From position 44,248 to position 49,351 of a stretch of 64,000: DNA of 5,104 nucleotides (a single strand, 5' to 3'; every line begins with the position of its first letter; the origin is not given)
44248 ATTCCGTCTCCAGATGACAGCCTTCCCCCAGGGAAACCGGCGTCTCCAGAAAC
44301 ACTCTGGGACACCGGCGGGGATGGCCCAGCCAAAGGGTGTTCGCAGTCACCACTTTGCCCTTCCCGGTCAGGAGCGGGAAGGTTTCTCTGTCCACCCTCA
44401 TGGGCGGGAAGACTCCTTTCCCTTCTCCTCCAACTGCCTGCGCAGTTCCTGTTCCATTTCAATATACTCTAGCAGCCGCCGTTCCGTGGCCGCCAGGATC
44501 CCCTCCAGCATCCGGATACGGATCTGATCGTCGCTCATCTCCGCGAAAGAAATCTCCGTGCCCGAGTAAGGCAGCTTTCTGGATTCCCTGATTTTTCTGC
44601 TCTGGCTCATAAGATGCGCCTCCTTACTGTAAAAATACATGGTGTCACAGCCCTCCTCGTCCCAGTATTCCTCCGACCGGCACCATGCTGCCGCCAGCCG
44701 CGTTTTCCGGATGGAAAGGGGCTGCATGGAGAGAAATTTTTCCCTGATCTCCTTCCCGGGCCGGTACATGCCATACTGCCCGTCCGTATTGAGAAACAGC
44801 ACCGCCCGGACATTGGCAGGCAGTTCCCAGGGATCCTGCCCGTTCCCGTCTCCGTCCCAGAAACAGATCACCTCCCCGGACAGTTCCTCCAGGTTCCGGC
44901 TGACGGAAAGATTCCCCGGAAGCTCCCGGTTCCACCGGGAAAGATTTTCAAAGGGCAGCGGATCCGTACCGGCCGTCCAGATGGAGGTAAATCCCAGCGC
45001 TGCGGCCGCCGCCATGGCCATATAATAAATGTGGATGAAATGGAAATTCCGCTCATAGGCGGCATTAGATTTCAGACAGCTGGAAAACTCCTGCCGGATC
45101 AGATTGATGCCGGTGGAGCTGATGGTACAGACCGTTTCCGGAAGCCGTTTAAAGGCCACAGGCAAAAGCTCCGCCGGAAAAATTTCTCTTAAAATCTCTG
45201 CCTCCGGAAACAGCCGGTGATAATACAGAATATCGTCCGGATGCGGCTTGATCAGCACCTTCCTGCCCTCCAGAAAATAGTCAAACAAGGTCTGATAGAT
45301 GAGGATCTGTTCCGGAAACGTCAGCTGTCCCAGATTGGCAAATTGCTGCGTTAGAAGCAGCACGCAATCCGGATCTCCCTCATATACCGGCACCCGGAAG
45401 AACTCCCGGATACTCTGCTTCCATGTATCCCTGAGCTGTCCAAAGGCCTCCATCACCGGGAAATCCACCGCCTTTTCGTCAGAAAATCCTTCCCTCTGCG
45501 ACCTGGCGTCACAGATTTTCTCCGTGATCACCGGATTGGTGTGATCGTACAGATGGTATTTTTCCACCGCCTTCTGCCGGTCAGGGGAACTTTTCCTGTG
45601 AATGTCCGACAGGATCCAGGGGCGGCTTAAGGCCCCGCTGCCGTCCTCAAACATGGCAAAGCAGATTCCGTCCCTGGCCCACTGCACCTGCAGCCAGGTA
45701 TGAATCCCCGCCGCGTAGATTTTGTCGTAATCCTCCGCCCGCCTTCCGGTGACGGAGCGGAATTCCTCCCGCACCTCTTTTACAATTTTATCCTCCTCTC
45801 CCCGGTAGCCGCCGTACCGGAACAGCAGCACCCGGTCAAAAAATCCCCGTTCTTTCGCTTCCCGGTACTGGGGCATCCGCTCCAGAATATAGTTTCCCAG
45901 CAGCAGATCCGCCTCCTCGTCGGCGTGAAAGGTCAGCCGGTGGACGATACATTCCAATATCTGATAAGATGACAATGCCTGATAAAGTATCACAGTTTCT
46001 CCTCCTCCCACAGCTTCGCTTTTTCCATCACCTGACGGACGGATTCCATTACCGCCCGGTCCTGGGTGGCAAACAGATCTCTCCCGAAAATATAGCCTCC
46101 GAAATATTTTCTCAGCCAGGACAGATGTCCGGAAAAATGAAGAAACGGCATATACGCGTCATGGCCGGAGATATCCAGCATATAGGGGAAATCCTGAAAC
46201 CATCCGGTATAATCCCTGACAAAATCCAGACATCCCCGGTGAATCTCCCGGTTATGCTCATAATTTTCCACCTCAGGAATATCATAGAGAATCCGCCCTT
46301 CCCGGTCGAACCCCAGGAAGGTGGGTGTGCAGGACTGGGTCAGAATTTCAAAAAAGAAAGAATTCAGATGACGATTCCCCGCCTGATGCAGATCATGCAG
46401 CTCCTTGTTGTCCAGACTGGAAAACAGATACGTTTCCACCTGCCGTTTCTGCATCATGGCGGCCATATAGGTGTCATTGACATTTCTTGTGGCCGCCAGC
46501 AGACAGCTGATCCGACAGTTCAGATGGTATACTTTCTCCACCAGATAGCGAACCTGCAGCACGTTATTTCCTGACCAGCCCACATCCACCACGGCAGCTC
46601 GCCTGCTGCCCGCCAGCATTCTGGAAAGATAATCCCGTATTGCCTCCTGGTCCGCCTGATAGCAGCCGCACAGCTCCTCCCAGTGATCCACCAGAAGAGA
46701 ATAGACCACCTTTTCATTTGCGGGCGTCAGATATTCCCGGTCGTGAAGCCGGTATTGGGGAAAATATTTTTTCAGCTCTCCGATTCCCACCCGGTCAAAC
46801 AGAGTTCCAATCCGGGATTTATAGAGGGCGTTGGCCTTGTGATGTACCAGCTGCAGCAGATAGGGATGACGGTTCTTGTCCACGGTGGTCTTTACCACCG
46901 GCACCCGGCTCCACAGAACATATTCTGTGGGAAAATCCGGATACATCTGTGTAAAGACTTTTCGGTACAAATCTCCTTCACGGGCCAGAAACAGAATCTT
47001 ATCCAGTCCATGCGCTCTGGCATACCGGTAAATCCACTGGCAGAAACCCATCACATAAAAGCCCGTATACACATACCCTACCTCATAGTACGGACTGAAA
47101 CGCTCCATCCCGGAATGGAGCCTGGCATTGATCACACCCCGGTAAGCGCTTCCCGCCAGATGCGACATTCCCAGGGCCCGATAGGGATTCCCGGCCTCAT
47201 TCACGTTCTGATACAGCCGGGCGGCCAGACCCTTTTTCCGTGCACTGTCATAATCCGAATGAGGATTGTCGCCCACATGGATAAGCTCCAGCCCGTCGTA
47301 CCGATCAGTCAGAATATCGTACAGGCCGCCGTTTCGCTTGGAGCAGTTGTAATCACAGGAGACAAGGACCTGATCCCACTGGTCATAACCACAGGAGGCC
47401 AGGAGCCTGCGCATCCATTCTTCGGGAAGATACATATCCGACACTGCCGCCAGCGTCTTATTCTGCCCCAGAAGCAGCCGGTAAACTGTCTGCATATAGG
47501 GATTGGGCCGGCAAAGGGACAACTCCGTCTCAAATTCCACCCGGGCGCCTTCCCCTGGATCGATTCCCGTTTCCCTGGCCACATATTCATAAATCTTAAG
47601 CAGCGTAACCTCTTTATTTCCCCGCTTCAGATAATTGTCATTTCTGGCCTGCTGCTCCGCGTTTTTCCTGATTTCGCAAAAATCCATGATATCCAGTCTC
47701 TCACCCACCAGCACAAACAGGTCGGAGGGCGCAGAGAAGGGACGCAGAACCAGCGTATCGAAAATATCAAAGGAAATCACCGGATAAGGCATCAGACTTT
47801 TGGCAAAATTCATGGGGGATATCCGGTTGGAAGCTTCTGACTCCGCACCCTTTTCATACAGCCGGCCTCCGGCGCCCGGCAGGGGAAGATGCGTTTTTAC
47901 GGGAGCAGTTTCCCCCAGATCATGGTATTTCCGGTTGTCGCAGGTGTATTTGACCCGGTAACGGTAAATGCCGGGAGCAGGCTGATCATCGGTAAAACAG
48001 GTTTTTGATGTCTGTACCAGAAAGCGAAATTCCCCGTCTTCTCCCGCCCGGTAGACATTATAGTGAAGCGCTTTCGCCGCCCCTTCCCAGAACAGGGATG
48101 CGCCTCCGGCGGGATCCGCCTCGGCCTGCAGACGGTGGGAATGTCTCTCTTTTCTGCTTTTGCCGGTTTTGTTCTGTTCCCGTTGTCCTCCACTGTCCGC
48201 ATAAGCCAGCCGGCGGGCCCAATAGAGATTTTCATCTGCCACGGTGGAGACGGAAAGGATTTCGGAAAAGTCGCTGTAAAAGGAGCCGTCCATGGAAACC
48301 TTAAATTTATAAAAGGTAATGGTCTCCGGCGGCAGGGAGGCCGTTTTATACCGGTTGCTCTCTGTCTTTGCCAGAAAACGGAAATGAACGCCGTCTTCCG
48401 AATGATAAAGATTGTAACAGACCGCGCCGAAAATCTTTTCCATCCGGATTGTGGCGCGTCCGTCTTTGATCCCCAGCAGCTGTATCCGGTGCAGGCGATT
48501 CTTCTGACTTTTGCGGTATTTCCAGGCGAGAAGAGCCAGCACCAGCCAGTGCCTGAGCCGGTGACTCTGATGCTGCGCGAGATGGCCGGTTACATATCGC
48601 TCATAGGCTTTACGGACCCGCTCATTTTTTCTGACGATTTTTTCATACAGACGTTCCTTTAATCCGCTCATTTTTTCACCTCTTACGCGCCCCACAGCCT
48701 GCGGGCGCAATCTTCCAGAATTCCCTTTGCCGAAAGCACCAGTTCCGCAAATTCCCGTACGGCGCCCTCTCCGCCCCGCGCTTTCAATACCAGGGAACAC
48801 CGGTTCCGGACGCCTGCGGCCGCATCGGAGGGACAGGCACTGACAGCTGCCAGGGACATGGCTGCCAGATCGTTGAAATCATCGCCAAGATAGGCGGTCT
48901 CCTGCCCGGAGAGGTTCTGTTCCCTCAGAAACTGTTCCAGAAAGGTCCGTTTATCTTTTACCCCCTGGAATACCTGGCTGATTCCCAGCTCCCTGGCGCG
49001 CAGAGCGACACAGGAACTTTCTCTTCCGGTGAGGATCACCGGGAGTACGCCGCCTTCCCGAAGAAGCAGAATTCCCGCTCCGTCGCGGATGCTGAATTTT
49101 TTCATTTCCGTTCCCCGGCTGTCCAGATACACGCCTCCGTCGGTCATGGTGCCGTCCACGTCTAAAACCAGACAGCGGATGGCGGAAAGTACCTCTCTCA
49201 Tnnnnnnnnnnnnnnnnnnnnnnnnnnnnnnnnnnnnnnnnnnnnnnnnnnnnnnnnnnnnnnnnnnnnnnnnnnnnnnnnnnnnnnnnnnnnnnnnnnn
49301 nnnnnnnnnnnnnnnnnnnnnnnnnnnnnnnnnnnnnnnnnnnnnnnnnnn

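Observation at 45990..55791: Three paralogues of an uncharacterised about 430-aa module, two fused to HAD phosphatase-like domains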

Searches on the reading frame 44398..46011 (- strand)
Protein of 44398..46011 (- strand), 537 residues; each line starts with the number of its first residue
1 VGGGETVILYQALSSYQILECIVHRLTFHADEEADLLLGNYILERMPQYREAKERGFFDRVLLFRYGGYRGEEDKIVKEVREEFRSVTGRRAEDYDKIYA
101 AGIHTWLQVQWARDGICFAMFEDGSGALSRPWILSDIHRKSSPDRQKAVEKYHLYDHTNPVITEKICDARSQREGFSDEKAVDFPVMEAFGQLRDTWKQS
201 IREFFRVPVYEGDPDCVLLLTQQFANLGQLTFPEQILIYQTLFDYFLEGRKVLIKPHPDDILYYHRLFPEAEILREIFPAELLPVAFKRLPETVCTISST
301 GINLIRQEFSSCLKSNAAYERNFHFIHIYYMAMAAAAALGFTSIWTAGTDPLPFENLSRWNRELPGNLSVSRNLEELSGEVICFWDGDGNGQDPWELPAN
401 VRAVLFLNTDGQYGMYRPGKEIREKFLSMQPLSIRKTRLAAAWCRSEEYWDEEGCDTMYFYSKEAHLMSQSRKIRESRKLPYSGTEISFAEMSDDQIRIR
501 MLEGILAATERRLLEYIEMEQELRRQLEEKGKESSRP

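Call 12: search_protein_families(library=pfam, proteins=[window:44398-46011:-], max_evalue=0.01)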
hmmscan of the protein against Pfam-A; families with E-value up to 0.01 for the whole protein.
window:44398-46011:- (537 aa): 2 families
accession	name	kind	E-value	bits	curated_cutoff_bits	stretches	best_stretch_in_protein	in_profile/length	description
PF07388.17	A-2_8-polyST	-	1.3e-06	28.7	23.3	1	141-259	149-251/316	Alpha-2,8-polysialyltransferase (POLYST)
PF07922.17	Glyco_transf_52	-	0.0068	16.1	26.1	0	217-305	176-258/272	Glycosyltransferase family 52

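Call 58: search_protein_families(library=ncbifam, proteins=[window:44398-46011:-], max_evalue=0.001)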
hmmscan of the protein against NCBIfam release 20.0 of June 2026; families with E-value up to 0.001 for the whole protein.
window:44398-46011:- (537 aa): 0 families

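Call 60: search_solved_structures(query=window:44398-46011:-, max_evalue=1)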
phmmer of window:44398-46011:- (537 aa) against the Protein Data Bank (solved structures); distinct sequences matched with E-value up to 1: 1.
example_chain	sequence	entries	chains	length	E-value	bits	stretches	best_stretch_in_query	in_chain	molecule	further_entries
5ls9_A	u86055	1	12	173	0.13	13.9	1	92-168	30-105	Ferritin, putative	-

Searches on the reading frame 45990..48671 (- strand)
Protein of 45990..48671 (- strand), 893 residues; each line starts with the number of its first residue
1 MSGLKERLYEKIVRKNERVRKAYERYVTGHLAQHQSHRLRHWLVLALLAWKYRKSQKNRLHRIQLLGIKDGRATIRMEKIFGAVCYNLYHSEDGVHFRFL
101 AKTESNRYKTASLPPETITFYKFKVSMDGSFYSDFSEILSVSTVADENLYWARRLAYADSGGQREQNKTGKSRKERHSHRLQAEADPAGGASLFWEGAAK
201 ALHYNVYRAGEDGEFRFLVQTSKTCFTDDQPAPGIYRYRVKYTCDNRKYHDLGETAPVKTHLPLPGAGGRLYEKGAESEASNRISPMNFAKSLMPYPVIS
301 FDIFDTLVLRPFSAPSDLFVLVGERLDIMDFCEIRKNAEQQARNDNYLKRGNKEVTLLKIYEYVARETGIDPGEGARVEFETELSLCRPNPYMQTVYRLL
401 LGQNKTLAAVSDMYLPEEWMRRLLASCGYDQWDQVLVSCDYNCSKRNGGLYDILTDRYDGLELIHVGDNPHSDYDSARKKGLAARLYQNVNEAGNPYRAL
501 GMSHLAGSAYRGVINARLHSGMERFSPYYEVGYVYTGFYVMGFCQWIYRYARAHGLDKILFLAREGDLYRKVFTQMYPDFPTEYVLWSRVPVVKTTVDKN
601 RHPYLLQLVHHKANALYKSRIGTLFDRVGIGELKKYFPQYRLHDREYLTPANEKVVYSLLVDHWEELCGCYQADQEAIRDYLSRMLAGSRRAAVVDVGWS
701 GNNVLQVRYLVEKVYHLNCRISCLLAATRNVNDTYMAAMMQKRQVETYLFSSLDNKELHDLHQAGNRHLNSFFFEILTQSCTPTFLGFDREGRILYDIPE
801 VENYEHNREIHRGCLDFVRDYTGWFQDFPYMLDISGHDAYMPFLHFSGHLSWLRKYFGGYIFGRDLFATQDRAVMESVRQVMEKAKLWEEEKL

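Call 4: search_protein_families(library=pfam, proteins=[window:45990-48671:-], max_evalue=0.1)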
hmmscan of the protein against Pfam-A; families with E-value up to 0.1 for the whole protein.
window:45990-48671:- (893 aa): 1 family
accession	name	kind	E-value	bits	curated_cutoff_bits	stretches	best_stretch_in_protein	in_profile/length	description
PF21910.2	GH85_C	-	0.0016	19.2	27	1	191-226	19-54/95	GH85 endohexosaminidases, C-terminal domain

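Call 5: search_protein_families(library=ncbifam, proteins=[window:45990-48671:-], max_evalue=0.1)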
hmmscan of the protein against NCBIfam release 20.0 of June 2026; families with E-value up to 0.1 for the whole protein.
window:45990-48671:- (893 aa): 3 families
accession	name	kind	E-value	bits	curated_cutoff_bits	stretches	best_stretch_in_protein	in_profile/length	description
TIGR02252.1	DREG-2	subfamily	0.0002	21.2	155.2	1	403-485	120-202/203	HAD hydrolase, REG-2-like, family IA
TIGR01549.1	HAD-SF-IA-v1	subfamily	0.00035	21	23.3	1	431-479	100-147/149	HAD-IA family hydrolase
TIGR02254.1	YjjG_YfnB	equivalog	0.08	12.4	159.9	0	431-492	138-200/223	YjjG family noncanonical pyrimidine nucleotidase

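Call 54: list_cluster_members(proteins=[window:45990-48671:-, window:50910-52907:-, window:54487-55791:-])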
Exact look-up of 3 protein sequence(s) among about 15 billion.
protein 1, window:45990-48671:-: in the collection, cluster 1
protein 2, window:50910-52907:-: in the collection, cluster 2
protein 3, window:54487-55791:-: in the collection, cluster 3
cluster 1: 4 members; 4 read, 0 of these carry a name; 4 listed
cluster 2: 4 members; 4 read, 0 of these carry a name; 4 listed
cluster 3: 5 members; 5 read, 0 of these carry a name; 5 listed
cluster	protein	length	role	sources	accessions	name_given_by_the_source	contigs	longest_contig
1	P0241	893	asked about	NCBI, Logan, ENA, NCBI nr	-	-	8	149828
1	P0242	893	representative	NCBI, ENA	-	-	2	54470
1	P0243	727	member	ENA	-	-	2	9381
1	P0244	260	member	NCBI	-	-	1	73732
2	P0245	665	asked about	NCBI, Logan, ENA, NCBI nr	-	-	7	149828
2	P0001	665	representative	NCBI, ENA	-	-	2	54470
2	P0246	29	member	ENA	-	-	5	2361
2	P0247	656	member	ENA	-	-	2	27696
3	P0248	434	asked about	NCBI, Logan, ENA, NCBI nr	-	-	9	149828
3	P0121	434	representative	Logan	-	-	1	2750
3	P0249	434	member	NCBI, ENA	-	-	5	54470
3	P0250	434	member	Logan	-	-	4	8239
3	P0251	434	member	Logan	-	-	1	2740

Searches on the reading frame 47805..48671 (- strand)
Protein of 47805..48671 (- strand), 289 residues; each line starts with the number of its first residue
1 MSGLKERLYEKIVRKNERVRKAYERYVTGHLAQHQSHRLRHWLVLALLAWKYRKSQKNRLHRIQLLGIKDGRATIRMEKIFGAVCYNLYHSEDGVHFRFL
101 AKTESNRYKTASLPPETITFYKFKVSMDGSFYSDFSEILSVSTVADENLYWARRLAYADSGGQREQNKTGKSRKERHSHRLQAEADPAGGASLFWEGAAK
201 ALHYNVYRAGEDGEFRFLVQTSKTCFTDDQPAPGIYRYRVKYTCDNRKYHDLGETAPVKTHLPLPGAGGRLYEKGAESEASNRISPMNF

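Call 57: search_solved_structures(query=window:47805-48671:-, max_evalue=10)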
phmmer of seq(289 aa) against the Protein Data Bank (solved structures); distinct sequences matched with E-value up to 10: 2.
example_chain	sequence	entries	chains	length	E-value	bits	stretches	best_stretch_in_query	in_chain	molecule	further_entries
5eqd_A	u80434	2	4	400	0.67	12.4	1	222-260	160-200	UDP-galactopyranose mutase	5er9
8rw6_B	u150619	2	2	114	1.2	11.5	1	78-134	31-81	Basic helix-loop-helix ARNT-like protein 1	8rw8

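Call 71: search_protein_families(library=pfam, proteins=[window:47805-48671:-], max_evalue=5)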
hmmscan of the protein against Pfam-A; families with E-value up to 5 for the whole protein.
seq(289 aa): 1 family
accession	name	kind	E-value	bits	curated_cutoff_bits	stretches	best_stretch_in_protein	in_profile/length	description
PF21910.2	GH85_C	-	0.00011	23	27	1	191-226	19-54/95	GH85 endohexosaminidases, C-terminal domain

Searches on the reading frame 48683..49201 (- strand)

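Call 12: search_protein_families(library=pfam, proteins=[window:48683-49201:-], max_evalue=0.01)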
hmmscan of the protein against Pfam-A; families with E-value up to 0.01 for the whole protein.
window:48683-49201:- (172 aa): 2 families
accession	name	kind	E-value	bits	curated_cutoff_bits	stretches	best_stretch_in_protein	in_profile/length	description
PF00702.32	Hydrolase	-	1.3e-07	32.7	26.4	1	46-116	109-188/191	haloacid dehalogenase-like hydrolase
PF08282.18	Hydrolase_3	-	1.8e-07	31.6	20.9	1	81-141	185-245/255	haloacid dehalogenase-like hydrolase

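Call 58: search_protein_families(library=ncbifam, proteins=[window:48683-49201:-], max_evalue=0.001)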
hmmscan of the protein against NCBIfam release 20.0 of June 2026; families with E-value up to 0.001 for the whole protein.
window:48683-49201:- (172 aa): 13 families
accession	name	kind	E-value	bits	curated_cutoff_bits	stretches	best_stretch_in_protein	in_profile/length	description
NF007019.0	PRK09484.1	equivalog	5.8e-40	136.9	208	1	6-164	23-181/187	3-deoxy-manno-octulosonate-8-phosphatase KdsC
NF058599.1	KDN-9-PPhBT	equivalog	9.3e-40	136.3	180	1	10-157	4-151/152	3-deoxy-D-glycero-D-galacto-nonulopyranosonate 9-phosphatase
TIGR01670.1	KdsC-phosphatas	subfamily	3.7e-38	130.9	106.95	1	8-159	1-152/154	3-deoxy-D-manno-octulosonate 8-phosphate phosphatase, YrbI family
TIGR02726.1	phenyl_P_delta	equivalog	2.1e-35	122.4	281.95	1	7-162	6-161/169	phenylphosphate carboxylase subunit delta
NF002245.0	PRK01158.1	equivalog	3.6e-10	39.5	198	1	82-155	156-229/233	phosphoglycolate phosphatase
TIGR01662.1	HAD-SF-IIIA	subfamily_domain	6e-08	32.9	44.6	1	9-120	1-133/141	HAD-IIIA family hydrolase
TIGR00099.1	Cof-subfamily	subfamily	6.1e-08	32.6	137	1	83-141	188-246/256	Cof-type HAD-IIB family hydrolase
TIGR01484.1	HAD-SF-IIB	subfamily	6.7e-07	29.6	41.8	1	83-120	180-217/221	HAD-IIB family hydrolase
TIGR01487.1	Pglycolate_arch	equivalog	2.8e-06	27.3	122.75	1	81-148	145-212/215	phosphoglycolate phosphatase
TIGR01525.1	ATPase-IB_hvy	subfamily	7e-06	25.2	346.25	1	47-128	399-480/560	heavy metal translocating P-type ATPase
NF007821.0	PRK10530.1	equivalog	0.00031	20.1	274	0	82-142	198-258/272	pyridoxal phosphatase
TIGR01511.1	ATPase-IB1_Cu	subfamily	0.00062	18.7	397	0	44-128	378-457/542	copper-translocating P-type ATPase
TIGR01482.1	SPP-subfamily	subfamily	0.0007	19.2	107.15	0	91-153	157-219/225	sucrose-phosphate phosphatase subfamily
